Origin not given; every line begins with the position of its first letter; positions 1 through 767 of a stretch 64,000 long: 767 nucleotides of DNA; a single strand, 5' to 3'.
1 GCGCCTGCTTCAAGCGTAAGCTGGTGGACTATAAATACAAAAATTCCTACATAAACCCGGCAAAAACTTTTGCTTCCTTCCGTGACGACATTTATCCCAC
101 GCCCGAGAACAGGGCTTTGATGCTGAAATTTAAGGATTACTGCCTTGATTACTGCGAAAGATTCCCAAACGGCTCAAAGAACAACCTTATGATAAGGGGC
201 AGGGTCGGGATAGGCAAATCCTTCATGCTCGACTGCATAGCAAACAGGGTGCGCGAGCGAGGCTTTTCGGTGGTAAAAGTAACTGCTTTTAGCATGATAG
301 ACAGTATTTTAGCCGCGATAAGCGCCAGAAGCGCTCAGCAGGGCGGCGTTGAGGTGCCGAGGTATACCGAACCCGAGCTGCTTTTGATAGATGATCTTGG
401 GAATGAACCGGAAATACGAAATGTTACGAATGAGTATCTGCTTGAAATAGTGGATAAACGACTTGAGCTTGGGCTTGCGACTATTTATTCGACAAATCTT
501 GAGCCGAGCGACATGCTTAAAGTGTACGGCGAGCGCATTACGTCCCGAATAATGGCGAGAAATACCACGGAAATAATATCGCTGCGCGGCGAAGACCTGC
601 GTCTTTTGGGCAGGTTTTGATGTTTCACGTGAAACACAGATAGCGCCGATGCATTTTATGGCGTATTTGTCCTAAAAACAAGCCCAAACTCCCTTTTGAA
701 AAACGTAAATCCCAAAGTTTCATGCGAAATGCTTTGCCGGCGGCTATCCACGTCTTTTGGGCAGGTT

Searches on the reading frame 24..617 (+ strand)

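Call 71: search_protein_families(library=padloc, alignment_id=A2, max_evalue=0.00001)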
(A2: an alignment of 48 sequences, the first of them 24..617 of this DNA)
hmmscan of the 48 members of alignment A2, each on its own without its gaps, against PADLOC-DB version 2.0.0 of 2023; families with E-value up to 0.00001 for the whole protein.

A. member 1, window:24-617:+ (198 aa): 0 families

B. families by the number of members that match (of 48 scanned): 58 families (the first 25 are shown)
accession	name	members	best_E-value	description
PDLC04135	mad3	3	4.4e-29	mads_3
PDLC04140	mad8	2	1.2e-09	mads_8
PDLC02215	QatD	1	2e-24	-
PDLC00278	PtuA1|PtuA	1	4.2e-12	AAA ATPase domain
PDLC02336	AbiLi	1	3.7e-11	AbiLi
PDLC04213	HEC-02A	1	9.5e-11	-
PDLC00069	GajA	1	1.5e-10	AAA ATPase domain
PDLC00102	GajA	1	3.3e-10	AAA ATPase domain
PDLC02913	ATPase_I-A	1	6.4e-10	-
PDLC00072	GajA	1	7e-10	AAA ATPase domain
PDLC00271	PtuA1|PtuA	1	1.3e-09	AAA ATPase domain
PDLC02979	AriA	1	1.6e-09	-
PDLC00311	PtuA1|PtuA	1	1.7e-09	AAA ATPase domain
PDLC00310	PtuA1|PtuA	1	2e-09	AAA ATPase domain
PDLC00298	PtuA1|PtuA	1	2.2e-09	AAA ATPase domain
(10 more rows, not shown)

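Call 72: search_protein_families(library=pfam, alignment_id=A2, max_evalue=0.00001)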
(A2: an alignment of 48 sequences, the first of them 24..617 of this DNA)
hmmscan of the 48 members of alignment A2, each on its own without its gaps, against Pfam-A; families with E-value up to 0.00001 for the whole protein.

A. member 1, window:24-617:+ (198 aa): 2 families
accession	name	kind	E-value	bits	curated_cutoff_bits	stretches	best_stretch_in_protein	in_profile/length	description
PF01695.23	IstB_IS21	-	1.8e-08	34.6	24.1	1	51-194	91-232/238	IstB-like ATP binding protein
PF00308.24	Bac_DnaA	-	6.5e-07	30.1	23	1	48-177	30-156/162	Bacterial DnaA ATPAse domain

B. families by the number of members that match (of 48 scanned): 62 families (the first 25 are shown)
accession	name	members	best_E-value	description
PF00308.24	Bac_DnaA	2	3e-68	Bacterial DnaA ATPAse domain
PF00664.28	ABC_membrane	2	1.9e-50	ABC transporter transmembrane region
PF00005.33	ABC_tran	2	1.9e-29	ABC transporter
PF00004.35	AAA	2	7.7e-15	ATPase family associated with various cellular activities (AAA)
PF02463.25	SMC_N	2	1.4e-14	RecF/RecN/SMC N terminal domain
PF01695.23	IstB_IS21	2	1.8e-08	IstB-like ATP binding protein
PF00343.26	Phosphorylase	1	2.7e-276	Carbohydrate phosphorylase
PF00521.26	DNA_topoisoIV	1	9.8e-169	DNA gyrase/topoisomerase IV, subunit A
PF03977.18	OAD_beta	1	1.9e-150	Na+-transporting oxaloacetate decarboxylase beta subunit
PF00749.27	tRNA-synt_1c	1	5e-105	tRNA synthetases class I (E and Q), catalytic domain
PF01235.23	Na_Ala_symp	1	3.6e-102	Sodium:alanine symporter family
PF00814.31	TsaD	1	4.6e-99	tRNA N6-adenosine threonylcarbamoyltransferase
PF00574.28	CLP_protease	1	3.7e-85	Clp protease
PF01026.27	TatD_DNase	1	2.4e-83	TatD related DNase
PF03989.18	DNA_gyraseA_C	1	7.6e-67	DNA gyrase C-terminal domain, beta-propeller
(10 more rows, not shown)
